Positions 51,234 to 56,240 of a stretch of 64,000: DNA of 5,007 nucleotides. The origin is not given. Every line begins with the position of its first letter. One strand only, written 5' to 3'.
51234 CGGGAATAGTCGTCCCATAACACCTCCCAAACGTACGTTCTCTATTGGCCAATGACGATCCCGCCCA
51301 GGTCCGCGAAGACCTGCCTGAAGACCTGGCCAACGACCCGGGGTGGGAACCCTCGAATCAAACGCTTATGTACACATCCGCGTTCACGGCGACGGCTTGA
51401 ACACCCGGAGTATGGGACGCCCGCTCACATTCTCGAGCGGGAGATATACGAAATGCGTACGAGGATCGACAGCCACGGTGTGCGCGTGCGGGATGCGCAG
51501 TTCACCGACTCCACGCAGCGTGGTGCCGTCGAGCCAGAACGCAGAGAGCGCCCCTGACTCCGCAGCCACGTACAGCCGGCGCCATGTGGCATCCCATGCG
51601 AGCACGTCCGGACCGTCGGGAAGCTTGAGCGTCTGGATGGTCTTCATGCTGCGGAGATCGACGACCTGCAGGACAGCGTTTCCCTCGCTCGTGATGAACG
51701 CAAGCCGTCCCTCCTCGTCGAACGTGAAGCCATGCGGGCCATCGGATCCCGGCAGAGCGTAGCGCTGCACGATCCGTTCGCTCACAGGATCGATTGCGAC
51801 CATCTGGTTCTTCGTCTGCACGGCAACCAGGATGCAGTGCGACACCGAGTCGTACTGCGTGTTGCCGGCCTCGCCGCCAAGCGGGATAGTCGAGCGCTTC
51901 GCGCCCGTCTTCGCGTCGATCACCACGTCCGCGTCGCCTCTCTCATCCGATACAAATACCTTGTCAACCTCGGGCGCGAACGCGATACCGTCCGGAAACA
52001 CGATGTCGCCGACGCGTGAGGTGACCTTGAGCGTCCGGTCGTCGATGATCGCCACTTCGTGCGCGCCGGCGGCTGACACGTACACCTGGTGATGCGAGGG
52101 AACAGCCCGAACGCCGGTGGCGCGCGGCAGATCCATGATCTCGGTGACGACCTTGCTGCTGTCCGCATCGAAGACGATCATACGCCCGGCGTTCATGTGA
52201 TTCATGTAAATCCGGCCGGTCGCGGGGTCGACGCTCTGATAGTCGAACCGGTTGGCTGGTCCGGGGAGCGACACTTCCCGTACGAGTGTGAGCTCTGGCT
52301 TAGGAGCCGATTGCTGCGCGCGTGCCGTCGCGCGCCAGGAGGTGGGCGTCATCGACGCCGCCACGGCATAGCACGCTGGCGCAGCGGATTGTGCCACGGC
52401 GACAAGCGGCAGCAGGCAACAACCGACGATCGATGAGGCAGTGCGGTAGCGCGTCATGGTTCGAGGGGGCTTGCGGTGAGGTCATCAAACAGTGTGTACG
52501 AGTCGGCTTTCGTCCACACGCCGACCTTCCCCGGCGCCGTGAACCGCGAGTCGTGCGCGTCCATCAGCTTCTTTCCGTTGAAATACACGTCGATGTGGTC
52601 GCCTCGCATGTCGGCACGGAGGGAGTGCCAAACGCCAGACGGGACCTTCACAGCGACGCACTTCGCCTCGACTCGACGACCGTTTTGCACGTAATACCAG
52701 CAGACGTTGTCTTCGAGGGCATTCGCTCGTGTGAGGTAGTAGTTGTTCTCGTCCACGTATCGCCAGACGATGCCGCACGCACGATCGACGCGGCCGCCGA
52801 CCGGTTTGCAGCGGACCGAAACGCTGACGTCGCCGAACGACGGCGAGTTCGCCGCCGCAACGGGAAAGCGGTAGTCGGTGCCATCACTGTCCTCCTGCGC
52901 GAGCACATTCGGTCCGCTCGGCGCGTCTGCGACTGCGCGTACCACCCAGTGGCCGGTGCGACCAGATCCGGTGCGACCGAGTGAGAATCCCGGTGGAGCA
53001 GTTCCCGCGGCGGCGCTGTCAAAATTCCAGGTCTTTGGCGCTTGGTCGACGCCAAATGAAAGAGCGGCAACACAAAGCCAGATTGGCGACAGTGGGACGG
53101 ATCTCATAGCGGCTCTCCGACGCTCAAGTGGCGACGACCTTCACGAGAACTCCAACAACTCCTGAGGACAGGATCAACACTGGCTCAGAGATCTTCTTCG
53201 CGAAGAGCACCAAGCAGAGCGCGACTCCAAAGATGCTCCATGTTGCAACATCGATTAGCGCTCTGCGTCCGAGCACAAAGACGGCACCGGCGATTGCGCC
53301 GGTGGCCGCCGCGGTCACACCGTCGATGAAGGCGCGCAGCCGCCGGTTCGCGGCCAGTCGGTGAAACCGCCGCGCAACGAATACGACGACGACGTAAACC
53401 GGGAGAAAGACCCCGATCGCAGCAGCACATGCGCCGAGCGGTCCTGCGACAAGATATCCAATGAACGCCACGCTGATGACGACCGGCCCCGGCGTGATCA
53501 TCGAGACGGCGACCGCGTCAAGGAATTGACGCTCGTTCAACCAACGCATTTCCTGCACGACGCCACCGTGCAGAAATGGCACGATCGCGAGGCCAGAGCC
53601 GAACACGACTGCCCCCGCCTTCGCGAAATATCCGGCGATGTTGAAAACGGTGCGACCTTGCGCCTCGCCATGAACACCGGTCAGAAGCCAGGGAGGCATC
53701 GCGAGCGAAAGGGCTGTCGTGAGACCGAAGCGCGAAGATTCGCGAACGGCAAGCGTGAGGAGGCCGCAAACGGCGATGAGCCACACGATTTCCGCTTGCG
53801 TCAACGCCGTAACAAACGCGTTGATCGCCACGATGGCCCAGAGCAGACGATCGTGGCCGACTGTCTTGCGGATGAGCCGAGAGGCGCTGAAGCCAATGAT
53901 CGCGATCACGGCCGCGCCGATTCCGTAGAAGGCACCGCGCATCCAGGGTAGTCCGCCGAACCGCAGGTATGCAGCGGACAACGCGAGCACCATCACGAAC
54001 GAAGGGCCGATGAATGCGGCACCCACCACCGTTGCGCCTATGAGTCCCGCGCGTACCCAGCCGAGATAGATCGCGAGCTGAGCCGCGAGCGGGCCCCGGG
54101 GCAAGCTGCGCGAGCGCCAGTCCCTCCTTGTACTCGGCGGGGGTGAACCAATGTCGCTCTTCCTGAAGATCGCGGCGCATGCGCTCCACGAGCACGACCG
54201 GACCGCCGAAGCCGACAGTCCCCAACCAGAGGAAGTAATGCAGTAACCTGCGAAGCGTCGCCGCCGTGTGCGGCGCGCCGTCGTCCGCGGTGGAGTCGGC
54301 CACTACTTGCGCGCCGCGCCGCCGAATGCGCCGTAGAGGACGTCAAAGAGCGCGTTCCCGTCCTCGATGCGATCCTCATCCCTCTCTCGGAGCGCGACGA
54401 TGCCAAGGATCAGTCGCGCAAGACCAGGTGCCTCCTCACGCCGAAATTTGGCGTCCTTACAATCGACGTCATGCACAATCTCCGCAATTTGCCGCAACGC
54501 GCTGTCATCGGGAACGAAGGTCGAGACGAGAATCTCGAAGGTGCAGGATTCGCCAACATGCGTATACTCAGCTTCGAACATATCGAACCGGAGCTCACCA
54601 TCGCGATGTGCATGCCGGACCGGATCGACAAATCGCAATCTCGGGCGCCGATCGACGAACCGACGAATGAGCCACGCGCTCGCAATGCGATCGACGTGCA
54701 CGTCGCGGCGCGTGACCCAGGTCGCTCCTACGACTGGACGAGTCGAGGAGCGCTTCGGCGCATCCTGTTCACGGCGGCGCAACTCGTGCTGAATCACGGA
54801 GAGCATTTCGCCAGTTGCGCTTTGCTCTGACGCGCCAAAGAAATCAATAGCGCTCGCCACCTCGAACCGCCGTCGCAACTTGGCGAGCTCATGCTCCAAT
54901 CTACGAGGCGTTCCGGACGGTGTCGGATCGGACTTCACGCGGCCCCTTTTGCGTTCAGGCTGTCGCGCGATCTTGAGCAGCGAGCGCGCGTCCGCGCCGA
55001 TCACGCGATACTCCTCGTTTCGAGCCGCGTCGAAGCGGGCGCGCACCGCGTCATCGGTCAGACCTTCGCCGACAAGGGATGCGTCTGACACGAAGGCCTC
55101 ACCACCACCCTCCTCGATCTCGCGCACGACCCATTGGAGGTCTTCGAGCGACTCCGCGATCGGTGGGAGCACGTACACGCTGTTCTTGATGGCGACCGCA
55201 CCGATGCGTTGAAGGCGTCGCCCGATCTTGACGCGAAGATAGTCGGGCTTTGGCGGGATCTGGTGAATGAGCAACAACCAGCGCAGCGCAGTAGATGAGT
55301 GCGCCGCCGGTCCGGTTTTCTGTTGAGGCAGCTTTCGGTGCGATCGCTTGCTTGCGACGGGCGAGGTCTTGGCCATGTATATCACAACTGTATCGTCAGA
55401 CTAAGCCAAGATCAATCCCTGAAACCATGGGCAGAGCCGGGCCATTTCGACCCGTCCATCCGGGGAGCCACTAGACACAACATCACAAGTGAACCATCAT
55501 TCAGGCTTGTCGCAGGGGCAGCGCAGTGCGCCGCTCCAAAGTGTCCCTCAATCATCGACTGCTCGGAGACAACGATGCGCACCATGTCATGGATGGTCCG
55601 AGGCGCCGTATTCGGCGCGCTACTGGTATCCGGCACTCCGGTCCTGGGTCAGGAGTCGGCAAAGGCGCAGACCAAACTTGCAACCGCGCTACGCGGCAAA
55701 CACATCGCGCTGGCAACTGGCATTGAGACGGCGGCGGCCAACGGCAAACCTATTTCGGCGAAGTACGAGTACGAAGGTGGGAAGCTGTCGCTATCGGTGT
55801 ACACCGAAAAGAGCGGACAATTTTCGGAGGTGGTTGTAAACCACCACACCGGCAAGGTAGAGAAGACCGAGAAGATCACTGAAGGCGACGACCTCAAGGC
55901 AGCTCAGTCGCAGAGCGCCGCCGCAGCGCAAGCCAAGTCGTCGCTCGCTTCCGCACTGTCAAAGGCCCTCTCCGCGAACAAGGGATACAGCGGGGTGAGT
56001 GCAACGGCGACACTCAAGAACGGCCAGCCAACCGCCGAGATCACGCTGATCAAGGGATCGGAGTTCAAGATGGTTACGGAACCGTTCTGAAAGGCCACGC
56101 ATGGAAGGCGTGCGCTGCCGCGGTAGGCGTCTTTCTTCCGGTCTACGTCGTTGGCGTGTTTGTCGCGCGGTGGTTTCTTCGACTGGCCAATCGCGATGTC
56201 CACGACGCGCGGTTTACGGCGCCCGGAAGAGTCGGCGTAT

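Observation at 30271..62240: Two independent gene-end replacement insertions without recombinase genes in one 64-kb window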

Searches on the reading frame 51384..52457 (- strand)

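Call 8: search_protein_families(library=pfam, proteins=[window:51384-52457:-], max_evalue=0.01)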
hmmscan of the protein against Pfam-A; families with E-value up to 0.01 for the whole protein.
window:51384-52457:- (357 aa): 5 families
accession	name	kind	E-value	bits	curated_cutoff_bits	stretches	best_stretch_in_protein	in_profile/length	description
PF25174.1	Beta-prop_THOC3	-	2.5e-06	27.1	305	1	158-279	52-169/272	THOC3 beta-propeller domain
PF21783.3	YNCE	-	5e-05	23.2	27.1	0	197-283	242-328/339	YNCE-like beta-propeller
PF22494.2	choice_anch_I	-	0.00011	21.6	32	1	77-272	21-221/489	Choice-of-anchor I domain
PF08450.18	SGL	-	0.00077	19.6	26.3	0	141-257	123-244/246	SMP-30/Gluconolactonase/LRE-like region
PF10282.15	Lactonase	-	0.003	17.3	21.7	0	230-277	182-233/344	Lactonase, 7-bladed beta-propeller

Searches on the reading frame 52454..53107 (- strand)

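Call 8: search_protein_families(library=pfam, proteins=[window:52454-53107:-], max_evalue=0.01)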
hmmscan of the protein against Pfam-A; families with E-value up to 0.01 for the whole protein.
window:52454-53107:- (217 aa): 3 families
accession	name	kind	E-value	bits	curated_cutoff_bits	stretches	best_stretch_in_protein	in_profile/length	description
PF06439.18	3keto-disac_hyd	-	1.4e-05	25.7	26.8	1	134-194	101-169/187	3-keto-disaccharide hydrolase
PF21708.4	Glyco_hydro_59_C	-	0.00014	22.3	27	1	89-210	62-170/175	Galactocerebrosidase, C-terminal lectin domain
PF13385.13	Laminin_G_3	-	0.00096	19.8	27.6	1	91-181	16-102/151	Concanavalin A-like lectin/glucanases superfamily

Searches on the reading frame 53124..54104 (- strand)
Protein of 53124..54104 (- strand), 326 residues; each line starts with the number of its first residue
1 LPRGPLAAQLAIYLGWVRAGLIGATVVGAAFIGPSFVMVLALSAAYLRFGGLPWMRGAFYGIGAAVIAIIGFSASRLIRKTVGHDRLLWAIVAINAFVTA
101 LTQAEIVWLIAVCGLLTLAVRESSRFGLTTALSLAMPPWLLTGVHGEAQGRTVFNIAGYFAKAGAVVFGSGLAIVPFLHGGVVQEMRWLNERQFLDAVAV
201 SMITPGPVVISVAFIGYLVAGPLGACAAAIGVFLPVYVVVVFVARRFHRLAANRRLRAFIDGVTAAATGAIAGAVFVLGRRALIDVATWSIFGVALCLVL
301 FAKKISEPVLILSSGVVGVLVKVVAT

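Call 8: search_protein_families(library=pfam, proteins=[window:53124-54104:-], max_evalue=0.01)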
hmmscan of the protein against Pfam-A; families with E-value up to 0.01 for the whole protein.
window:53124-54104:- (326 aa): 1 family
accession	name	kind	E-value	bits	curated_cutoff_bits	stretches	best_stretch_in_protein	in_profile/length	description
PF02417.20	Chromate_transp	-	5.6e-54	183.1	28.6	2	156-319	3-166/166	Chromate transporter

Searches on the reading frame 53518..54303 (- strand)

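Call 8: search_protein_families(library=pfam, proteins=[window:53518-54303:-], max_evalue=0.01)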
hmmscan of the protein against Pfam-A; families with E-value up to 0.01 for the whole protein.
window:53518-54303:- (261 aa): 1 family
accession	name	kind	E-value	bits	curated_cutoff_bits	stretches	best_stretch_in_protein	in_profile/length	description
PF02417.20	Chromate_transp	-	2.5e-12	47.6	28.6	1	20-72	3-55/166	Chromate transporter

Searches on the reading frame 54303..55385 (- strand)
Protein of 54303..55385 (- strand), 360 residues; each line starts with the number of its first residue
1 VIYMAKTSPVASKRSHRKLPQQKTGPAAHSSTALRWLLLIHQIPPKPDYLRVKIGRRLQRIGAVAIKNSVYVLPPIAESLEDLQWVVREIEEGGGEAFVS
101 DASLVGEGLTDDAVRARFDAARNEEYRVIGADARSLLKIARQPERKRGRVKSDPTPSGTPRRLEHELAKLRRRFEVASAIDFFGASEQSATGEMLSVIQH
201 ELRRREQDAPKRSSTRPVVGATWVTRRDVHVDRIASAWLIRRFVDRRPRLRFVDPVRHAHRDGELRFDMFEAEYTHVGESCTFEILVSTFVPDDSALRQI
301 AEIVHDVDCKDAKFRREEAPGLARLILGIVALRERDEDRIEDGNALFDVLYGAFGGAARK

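Call 8: search_protein_families(library=pfam, proteins=[window:54303-55385:-], max_evalue=0.01)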
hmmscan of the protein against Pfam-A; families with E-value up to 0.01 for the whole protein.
window:54303-55385:- (360 aa): 3 families
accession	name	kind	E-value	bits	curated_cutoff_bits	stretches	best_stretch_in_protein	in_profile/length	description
PF09828.14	ChrB_C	-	6e-41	140.4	25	1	223-353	1-131/132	ChrB, C-terminal domain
PF20229.3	ChrB_N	-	1.2e-12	48.5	23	1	51-202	1-145/159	Protein ChrB, N-terminal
PF20803.2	PaaX_M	-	5.9e-06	26.7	24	1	35-75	7-47/83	PaaX protein central Cas2-like domain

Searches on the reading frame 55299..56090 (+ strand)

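Call 8: search_protein_families(library=pfam, proteins=[window:55299-56090:+], max_evalue=0.01)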
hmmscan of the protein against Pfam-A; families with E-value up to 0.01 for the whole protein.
window:55299-56090:+ (263 aa): 1 family
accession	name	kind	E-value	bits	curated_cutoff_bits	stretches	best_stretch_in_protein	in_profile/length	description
PF03413.25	PepSY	-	1.2e-05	26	24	1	145-191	13-60/60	Peptidase propeptide and YPEB domain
